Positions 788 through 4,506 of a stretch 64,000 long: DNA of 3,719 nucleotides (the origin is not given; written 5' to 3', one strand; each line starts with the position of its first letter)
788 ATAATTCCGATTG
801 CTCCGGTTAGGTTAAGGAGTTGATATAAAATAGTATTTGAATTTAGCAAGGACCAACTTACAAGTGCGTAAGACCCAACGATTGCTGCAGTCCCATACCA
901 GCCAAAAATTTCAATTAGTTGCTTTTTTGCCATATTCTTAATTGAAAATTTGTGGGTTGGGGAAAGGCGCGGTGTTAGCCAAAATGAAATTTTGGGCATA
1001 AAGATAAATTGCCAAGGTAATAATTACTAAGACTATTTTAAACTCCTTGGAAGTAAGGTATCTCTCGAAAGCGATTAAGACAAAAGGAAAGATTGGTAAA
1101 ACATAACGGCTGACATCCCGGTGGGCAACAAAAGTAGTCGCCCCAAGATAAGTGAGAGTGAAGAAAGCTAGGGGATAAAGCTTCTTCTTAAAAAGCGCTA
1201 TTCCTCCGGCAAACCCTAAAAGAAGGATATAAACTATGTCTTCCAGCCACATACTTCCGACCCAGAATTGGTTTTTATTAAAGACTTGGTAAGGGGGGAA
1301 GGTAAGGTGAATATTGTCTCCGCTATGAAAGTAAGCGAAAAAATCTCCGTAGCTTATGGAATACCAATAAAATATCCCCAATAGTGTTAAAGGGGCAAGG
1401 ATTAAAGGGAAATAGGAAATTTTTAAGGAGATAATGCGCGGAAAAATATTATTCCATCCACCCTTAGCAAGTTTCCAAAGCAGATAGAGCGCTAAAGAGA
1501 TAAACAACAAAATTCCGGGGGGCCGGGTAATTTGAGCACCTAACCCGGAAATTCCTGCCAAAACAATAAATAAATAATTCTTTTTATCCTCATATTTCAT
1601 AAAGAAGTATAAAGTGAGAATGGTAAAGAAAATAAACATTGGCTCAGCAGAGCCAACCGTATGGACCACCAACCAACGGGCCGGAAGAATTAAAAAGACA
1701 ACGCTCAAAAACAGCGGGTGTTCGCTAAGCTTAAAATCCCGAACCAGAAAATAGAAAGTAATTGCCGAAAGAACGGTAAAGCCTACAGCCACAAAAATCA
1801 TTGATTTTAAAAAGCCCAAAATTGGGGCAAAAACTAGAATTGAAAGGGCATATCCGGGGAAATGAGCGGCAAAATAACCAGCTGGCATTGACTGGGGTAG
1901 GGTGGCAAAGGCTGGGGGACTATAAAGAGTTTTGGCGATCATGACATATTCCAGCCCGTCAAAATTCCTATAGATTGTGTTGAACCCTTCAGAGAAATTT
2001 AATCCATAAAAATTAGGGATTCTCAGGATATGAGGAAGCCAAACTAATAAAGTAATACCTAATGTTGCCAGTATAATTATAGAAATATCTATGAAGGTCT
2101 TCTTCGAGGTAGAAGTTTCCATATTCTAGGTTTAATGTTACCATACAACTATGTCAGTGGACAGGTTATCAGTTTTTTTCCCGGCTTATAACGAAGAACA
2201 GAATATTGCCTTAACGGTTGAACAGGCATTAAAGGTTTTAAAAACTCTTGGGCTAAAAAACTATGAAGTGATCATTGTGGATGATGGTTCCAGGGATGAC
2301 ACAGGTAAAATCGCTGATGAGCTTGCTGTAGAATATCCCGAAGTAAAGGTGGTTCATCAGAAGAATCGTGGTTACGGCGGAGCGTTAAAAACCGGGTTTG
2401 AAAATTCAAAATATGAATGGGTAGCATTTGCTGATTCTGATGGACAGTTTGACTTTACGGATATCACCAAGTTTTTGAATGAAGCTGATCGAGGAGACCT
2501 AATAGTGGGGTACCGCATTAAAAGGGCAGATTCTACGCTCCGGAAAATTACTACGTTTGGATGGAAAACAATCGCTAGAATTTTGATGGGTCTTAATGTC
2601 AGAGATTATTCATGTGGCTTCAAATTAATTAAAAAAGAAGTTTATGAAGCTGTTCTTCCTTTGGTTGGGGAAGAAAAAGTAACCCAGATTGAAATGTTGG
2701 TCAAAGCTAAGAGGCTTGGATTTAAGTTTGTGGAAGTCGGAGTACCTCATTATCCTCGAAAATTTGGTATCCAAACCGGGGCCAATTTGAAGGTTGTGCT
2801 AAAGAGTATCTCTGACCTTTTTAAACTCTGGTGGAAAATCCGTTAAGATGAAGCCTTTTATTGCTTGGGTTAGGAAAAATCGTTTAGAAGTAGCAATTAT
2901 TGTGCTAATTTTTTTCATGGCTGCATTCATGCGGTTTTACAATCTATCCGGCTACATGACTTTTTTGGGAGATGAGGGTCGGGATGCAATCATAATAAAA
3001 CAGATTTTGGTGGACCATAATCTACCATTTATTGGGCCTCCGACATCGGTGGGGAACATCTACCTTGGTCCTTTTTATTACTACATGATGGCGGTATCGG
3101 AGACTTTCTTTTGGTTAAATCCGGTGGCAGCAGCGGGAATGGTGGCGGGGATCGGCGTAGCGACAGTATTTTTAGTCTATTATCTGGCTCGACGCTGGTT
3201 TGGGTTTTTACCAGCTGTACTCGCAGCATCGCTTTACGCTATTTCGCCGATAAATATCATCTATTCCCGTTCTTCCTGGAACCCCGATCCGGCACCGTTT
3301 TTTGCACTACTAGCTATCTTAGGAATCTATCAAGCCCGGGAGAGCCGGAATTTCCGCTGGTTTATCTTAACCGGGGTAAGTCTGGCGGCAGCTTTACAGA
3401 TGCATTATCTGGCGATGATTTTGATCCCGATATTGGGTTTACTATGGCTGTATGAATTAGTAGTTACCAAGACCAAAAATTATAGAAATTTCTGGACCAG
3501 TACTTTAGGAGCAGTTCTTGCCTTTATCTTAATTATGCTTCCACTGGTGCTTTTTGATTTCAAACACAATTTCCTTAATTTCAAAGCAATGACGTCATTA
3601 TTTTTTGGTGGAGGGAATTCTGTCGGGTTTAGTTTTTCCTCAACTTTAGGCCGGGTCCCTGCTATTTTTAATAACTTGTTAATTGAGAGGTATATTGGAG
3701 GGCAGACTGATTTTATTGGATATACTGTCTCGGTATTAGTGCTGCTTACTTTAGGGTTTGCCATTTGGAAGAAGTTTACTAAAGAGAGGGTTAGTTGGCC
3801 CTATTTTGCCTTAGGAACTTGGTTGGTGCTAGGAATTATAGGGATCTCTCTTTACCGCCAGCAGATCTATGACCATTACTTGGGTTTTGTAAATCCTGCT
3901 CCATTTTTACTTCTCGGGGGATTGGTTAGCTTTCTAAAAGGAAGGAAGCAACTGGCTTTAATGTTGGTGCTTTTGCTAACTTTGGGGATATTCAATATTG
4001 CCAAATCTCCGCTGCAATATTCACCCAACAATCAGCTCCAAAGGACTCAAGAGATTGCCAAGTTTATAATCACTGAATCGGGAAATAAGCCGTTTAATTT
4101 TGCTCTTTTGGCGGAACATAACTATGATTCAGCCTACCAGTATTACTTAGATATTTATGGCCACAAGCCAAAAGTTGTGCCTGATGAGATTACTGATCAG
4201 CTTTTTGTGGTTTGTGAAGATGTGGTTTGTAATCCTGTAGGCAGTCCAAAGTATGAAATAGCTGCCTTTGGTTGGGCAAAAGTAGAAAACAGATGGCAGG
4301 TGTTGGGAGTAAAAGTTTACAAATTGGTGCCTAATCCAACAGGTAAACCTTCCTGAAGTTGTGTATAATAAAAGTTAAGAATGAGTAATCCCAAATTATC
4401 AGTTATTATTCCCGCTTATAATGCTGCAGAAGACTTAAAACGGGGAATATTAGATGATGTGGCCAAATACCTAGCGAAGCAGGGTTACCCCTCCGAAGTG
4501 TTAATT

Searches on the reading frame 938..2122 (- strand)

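Call 7: search_protein_families(library=pfam, proteins=[window:938-2122:-], max_evalue=0.001)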
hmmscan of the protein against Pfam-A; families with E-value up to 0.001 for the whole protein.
window:938-2122:- (394 aa): 1 family
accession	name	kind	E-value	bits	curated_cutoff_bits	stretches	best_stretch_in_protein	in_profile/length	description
PF02366.24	PMT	-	5e-05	23.4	22.7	1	110-252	87-237/245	Dolichyl-phosphate-mannose-protein mannosyltransferase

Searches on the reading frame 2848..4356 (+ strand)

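Call 7: search_protein_families(library=pfam, proteins=[window:2848-4356:+], max_evalue=0.001)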
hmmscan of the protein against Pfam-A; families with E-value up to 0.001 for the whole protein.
window:2848-4356:+ (502 aa): 2 families
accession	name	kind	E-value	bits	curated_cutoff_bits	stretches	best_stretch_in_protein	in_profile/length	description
PF13231.12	PMT_2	-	9.5e-10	39.3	26.1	1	75-230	4-155/160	Dolichyl-phosphate-mannose-protein mannosyltransferase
PF02366.24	PMT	-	2.5e-07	30.9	22.7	1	21-237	3-234/245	Dolichyl-phosphate-mannose-protein mannosyltransferase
